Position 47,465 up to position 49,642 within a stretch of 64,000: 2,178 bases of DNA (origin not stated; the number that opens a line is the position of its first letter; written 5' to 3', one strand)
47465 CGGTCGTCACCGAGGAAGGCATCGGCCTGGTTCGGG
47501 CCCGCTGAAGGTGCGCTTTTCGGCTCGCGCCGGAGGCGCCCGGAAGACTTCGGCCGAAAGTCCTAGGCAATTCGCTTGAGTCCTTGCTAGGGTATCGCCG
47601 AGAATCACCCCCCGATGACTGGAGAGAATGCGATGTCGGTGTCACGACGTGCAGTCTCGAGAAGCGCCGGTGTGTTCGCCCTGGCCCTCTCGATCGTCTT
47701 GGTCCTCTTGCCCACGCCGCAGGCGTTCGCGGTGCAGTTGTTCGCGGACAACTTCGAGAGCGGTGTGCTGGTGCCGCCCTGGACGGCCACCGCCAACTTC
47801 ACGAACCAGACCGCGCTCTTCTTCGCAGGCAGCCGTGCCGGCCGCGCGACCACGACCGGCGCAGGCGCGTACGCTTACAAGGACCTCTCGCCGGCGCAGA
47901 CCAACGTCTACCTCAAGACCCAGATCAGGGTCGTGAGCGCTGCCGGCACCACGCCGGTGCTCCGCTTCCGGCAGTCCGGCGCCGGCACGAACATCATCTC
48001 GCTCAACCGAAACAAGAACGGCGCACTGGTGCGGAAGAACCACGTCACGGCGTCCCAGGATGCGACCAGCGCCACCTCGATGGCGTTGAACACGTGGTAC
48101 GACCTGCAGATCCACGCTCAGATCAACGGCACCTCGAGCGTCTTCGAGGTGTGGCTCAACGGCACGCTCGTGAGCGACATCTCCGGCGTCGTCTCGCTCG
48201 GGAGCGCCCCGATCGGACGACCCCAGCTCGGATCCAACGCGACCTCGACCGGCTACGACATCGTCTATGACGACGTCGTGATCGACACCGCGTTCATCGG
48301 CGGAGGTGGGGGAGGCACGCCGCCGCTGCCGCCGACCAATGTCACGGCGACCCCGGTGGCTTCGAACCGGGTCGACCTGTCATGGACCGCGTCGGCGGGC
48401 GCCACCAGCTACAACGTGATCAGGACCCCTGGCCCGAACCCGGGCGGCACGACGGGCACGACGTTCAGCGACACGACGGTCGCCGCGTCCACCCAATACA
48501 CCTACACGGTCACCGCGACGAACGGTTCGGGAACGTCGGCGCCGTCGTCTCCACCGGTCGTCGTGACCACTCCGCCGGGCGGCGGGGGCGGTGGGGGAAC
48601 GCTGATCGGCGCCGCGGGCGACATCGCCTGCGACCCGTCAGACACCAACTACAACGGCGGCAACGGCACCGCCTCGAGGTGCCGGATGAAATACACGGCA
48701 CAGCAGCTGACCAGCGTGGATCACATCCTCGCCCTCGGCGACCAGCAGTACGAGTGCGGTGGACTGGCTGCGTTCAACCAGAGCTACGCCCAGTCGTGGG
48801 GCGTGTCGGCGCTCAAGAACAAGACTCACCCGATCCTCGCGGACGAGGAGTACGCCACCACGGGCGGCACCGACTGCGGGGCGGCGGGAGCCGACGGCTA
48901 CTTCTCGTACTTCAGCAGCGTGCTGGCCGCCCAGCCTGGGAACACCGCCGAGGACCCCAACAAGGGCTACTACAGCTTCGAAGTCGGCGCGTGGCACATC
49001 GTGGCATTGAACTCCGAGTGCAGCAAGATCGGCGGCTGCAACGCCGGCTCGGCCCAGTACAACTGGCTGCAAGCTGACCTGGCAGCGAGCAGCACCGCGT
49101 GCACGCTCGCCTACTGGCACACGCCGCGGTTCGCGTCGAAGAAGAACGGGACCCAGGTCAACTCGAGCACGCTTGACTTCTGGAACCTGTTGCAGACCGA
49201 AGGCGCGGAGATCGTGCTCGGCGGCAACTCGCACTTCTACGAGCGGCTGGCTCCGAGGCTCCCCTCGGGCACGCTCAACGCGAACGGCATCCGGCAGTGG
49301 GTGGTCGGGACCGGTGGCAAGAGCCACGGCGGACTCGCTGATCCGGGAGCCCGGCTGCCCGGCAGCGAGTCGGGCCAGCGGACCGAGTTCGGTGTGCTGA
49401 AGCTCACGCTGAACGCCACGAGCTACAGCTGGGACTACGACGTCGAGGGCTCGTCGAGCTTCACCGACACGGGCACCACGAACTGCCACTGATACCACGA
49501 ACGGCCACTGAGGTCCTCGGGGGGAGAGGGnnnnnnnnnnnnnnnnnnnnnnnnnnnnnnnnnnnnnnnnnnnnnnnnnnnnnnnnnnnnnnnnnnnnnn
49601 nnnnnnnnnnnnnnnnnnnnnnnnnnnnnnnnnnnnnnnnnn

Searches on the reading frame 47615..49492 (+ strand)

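Call 49: search_protein_families(library=pfam, proteins=[window:47615-49492:+], max_evalue=0.001)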
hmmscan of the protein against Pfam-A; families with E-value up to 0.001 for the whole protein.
window:47615-49492:+ (625 aa): 1 family
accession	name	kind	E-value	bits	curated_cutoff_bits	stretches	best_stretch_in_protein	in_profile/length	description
PF00041.27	fn3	-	2.7e-06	27.9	25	1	239-316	2-82/84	Fibronectin type III domain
